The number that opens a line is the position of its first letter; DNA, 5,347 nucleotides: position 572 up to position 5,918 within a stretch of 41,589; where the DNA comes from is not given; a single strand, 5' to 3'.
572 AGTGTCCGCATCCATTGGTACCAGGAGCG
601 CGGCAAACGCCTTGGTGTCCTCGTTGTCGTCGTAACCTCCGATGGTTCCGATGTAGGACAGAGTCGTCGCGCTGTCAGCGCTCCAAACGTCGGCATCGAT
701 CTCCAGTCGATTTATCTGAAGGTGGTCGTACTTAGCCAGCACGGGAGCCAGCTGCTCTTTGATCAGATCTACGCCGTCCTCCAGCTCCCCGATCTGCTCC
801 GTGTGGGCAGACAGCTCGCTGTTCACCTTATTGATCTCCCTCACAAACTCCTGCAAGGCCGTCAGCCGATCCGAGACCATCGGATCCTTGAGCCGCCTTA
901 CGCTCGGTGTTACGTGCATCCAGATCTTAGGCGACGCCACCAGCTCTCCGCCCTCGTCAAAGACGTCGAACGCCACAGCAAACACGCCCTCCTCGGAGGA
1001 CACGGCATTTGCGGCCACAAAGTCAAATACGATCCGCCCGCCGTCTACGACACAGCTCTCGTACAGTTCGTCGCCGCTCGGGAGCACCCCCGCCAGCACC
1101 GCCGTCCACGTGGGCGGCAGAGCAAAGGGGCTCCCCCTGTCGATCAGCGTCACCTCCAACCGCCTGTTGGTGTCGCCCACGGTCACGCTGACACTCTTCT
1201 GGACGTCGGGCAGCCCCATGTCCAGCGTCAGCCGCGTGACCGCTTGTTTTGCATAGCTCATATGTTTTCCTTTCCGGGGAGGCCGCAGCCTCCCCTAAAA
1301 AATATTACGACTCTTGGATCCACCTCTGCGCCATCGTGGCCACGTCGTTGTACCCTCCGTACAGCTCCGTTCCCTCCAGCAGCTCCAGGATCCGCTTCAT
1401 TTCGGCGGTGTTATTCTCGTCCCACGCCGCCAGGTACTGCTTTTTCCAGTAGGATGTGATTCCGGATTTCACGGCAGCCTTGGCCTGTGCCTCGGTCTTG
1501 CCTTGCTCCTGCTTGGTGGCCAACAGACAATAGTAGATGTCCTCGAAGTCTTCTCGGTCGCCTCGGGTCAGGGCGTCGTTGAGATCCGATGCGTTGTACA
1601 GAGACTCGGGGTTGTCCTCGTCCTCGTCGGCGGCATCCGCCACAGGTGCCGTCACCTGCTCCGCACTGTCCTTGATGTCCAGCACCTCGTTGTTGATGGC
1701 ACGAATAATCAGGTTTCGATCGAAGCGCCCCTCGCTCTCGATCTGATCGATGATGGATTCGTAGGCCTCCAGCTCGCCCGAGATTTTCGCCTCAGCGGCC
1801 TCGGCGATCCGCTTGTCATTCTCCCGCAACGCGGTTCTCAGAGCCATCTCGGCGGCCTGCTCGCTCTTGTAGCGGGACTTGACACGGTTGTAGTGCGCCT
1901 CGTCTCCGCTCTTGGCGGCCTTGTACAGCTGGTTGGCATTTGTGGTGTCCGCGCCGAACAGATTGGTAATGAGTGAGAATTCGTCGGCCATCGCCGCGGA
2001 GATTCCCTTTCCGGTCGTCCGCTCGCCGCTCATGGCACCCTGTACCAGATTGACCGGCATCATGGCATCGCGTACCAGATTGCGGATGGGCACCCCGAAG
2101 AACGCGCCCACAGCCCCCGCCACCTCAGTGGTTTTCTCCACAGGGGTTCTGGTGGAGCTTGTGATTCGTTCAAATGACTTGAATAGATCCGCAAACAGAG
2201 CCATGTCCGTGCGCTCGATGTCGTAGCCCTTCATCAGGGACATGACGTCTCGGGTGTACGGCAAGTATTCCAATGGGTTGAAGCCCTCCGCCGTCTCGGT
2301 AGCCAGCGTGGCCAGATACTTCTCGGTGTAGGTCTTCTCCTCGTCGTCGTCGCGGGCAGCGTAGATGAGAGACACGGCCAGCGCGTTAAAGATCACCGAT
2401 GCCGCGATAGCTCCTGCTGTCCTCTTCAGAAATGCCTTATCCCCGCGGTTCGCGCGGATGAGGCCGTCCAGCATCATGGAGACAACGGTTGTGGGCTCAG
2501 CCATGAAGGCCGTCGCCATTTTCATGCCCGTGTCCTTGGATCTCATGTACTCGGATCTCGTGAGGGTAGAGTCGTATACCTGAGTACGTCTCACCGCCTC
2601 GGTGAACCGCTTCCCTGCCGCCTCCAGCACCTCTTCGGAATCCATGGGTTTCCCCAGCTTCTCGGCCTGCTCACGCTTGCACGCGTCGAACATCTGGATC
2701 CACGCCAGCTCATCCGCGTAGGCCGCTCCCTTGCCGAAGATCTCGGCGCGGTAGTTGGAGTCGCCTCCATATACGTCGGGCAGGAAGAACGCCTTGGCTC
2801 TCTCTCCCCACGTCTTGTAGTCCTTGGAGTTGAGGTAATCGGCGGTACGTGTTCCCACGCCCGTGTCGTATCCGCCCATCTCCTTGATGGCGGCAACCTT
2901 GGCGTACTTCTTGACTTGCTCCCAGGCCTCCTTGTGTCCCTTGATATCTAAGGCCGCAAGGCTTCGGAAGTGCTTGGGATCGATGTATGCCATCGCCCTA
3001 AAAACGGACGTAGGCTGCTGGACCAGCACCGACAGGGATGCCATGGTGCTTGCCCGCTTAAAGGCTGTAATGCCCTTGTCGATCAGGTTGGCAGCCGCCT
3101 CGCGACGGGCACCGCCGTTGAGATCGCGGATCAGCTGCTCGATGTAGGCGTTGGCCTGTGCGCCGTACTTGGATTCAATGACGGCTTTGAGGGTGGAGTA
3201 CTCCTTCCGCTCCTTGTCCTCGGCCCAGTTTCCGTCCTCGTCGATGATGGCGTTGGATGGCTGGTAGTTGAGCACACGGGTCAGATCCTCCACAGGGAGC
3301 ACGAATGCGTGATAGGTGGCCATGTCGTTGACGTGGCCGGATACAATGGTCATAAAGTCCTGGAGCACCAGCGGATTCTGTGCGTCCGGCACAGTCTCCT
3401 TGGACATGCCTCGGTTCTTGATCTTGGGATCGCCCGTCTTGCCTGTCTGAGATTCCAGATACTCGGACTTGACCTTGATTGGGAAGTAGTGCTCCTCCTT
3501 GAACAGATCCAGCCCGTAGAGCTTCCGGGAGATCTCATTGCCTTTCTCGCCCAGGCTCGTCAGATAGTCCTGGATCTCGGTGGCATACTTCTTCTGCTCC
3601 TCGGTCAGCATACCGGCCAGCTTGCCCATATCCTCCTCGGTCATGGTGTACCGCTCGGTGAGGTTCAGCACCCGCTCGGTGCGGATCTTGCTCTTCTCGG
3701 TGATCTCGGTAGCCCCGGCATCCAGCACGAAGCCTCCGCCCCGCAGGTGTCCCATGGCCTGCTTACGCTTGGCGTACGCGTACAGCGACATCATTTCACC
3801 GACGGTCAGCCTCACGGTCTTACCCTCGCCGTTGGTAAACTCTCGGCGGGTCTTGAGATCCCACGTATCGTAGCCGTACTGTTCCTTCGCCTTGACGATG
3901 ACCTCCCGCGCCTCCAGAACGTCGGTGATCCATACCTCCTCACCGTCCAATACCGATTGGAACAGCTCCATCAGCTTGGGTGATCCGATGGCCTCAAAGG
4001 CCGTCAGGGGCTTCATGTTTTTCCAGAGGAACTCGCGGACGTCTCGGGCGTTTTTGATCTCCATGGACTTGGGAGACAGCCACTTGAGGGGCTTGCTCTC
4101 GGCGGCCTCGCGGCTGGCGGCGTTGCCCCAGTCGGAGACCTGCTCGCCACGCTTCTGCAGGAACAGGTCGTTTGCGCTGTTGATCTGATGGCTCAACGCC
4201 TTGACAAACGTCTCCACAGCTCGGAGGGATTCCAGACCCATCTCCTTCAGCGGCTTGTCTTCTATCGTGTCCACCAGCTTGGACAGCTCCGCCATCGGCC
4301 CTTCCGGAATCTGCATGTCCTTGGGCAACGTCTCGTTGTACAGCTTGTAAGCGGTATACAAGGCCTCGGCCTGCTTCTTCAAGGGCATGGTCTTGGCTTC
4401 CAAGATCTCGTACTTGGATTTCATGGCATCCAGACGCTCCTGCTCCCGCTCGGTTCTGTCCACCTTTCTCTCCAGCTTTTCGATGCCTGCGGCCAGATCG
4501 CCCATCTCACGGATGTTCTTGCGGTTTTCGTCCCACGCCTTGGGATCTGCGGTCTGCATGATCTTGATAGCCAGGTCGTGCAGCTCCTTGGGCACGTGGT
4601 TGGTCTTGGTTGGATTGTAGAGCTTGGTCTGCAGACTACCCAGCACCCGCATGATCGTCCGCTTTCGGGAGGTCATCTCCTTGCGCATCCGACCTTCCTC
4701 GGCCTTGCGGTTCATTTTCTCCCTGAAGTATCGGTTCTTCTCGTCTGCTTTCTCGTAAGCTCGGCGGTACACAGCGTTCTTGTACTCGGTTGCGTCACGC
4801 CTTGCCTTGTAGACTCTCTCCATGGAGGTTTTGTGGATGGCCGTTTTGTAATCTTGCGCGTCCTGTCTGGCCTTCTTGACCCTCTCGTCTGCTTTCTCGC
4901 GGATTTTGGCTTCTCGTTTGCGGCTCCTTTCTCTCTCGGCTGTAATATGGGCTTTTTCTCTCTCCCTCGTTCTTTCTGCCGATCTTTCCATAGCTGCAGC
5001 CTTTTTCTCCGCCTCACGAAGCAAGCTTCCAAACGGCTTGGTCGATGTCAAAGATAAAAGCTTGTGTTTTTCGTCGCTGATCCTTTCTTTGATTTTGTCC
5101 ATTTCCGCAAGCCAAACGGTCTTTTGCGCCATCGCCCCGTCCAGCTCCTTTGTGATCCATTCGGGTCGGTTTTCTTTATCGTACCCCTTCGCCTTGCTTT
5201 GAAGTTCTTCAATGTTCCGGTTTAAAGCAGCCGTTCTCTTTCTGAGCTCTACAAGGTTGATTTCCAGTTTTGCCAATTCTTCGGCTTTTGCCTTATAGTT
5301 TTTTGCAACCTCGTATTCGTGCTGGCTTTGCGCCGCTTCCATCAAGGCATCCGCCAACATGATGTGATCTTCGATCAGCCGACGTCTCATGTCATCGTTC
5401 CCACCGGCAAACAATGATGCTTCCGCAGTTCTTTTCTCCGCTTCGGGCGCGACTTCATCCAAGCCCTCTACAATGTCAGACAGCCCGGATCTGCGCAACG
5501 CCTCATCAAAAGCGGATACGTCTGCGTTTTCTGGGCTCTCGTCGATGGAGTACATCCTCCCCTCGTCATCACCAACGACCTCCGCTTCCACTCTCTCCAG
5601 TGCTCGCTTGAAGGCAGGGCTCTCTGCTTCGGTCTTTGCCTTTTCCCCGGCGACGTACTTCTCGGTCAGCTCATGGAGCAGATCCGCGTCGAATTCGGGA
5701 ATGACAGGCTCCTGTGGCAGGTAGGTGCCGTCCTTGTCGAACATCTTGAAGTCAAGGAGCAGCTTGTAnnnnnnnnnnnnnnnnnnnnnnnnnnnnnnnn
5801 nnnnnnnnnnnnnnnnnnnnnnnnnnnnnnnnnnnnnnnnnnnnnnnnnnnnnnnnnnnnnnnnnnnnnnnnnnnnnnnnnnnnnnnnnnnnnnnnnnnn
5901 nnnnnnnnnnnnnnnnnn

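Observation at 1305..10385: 3,026-aa single ORF occupying 21.8% of the window in the ejection-protein slot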

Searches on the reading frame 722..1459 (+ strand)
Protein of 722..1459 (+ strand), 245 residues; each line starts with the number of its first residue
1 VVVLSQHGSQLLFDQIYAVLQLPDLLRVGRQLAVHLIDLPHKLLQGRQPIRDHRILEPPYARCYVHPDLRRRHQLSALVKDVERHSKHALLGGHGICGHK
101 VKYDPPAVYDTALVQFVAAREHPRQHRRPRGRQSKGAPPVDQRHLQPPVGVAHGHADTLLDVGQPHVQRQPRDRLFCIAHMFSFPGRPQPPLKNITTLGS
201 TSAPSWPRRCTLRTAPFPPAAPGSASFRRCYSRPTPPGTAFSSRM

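Call 6: search_protein_families(library=phrogs, proteins=[window:722-1459:+], max_evalue=0.001)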
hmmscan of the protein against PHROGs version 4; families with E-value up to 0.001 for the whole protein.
window:722-1459:+ (245 aa): 0 families

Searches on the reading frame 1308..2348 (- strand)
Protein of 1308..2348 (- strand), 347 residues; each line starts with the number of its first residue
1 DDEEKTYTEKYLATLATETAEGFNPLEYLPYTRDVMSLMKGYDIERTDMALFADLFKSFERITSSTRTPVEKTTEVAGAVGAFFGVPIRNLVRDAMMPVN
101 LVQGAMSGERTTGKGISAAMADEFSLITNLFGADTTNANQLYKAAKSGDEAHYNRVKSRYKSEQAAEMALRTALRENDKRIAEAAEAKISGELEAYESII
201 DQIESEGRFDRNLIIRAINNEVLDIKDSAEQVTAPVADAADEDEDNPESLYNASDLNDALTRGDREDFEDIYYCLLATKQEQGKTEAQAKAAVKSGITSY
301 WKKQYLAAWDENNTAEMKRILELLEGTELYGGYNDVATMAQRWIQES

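Call 14: search_protein_families(library=pfam, proteins=[window:1308-2348:-], max_evalue=5)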
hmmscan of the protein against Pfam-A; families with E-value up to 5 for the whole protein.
window:1308-2348:- (347 aa): 3 families
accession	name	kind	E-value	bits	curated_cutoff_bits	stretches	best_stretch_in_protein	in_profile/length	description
PF18431.6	RNAse_A_bac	-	0.31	12.3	27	1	154-187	25-58/113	Bacterial CdiA-CT RNAse A domain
PF21822.3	Phage_TAC_15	-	0.32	11.9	22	1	238-287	38-88/127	Phage tail assembly chaperone protein, TAC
PF01649.23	Ribosomal_S20p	-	0.53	11.4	29.5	1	159-212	16-69/83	Ribosomal protein S20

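Call 53: search_protein_families(library=ncbifam, proteins=[window:1308-2348:-], max_evalue=1)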
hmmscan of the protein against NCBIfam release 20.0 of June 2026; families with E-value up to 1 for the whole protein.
window:1308-2348:- (347 aa): 3 families
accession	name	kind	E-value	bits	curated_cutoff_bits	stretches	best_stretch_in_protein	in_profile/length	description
TIGR02881.1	spore_V_K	equivalog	0.032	13.3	422.95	1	160-228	178-245/261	stage V sporulation protein K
TIGR00029.2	S20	equivalog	0.066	13.8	33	1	157-212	15-70/84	30S ribosomal protein S20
NF003013.0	PRK03846.1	subfamily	0.089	12.4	163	1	134-181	140-187/202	adenylyl-sulfate kinase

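Call 84: search_protein_families(library=padloc, proteins=[window:1308-2348:-], max_evalue=0.1)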
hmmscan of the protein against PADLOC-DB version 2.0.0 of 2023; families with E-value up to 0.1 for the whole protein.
window:1308-2348:- (347 aa): 0 families

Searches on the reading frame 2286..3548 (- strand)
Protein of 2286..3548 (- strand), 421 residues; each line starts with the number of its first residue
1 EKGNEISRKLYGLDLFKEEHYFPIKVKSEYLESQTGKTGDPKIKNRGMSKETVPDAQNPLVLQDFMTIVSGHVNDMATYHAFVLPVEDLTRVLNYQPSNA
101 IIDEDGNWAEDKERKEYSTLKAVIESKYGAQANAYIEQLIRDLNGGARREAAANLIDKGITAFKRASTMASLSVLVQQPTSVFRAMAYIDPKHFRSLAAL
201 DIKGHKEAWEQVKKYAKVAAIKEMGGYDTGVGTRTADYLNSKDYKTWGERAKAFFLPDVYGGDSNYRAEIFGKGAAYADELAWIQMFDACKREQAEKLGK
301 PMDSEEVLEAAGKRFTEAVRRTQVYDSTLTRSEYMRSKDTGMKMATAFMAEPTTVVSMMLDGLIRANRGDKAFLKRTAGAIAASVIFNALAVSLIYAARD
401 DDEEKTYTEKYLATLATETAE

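Call 14: search_protein_families(library=pfam, proteins=[window:2286-3548:-], max_evalue=5)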
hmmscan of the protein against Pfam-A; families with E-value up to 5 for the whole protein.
window:2286-3548:- (421 aa): 0 families

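Call 53: search_protein_families(library=ncbifam, proteins=[window:2286-3548:-], max_evalue=1)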
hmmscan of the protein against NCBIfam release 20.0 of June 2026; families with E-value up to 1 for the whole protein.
window:2286-3548:- (421 aa): 1 family
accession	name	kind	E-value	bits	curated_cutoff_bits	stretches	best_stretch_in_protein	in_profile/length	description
NF010799.0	PRK14203.1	equivalog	0.082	13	129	1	344-398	75-126/132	fluoride efflux transporter CrcB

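Call 84: search_protein_families(library=padloc, proteins=[window:2286-3548:-], max_evalue=0.1)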
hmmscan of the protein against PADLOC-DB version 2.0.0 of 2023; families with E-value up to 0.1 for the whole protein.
window:2286-3548:- (421 aa): 0 families

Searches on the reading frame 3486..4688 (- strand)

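Call 14: search_protein_families(library=pfam, proteins=[window:3486-4688:-], max_evalue=5)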
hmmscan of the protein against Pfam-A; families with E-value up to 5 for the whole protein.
window:3486-4688:- (401 aa): 2 families
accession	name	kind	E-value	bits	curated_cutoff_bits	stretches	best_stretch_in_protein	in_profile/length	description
PF10046.14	BLOC1_2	-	1.2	10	33.4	1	55-110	29-84/96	Biogenesis of lysosome-related organelles complex-1 subunit 2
PF07813.17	LTXXQ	-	1.4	10.2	24.3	1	337-372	64-99/100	LTXXQ motif family protein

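Call 53: search_protein_families(library=ncbifam, proteins=[window:3486-4688:-], max_evalue=1)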
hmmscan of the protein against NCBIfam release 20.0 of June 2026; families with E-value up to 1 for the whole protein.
window:3486-4688:- (401 aa): 4 families
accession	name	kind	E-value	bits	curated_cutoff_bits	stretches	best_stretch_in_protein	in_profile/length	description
NF012198.0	MarA_TF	equivalog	0.0015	18.6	250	0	253-286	17-48/124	MDR efflux pump AcrAB transcriptional activator MarA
NF008564.0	PRK11511.1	equivalog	0.0015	18.6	202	0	253-285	17-47/127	MDR efflux pump AcrAB transcriptional activator MarA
NF043058.1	T4SS_LegC2C7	subfamily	0.18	10.7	350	1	53-175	136-253/348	LegC2/C7 family Dot/Icm T4SS effector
NF041034.1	Rad50_Sulf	equivalog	0.7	7.6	1000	1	57-175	198-319/872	DNA double-strand break repair ATPase Rad50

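Call 84: search_protein_families(library=padloc, proteins=[window:3486-4688:-], max_evalue=0.1)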
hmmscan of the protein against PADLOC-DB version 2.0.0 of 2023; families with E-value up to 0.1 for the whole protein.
window:3486-4688:- (401 aa): 0 families

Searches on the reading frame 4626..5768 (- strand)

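Call 14: search_protein_families(library=pfam, proteins=[window:4626-5768:-], max_evalue=5)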
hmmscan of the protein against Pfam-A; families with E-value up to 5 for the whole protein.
window:4626-5768:- (381 aa): 2 families
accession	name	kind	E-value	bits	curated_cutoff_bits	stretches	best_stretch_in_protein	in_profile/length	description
PF16740.10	SKA2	-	0.018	15.2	30.1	1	139-192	14-67/110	Spindle and kinetochore-associated protein 2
PF10805.13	DUF2730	-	0.13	12.8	24.9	1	133-193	33-93/102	Protein of unknown function (DUF2730)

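Call 53: search_protein_families(library=ncbifam, proteins=[window:4626-5768:-], max_evalue=1)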
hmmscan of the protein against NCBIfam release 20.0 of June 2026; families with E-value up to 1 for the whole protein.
window:4626-5768:- (381 aa): 0 families

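Call 84: search_protein_families(library=padloc, proteins=[window:4626-5768:-], max_evalue=0.1)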
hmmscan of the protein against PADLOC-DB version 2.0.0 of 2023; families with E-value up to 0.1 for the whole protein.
window:4626-5768:- (381 aa): 1 family
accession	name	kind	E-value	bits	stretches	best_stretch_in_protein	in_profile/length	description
PDLC03865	LmuB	-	0.035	10.2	1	129-365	553-784/1007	-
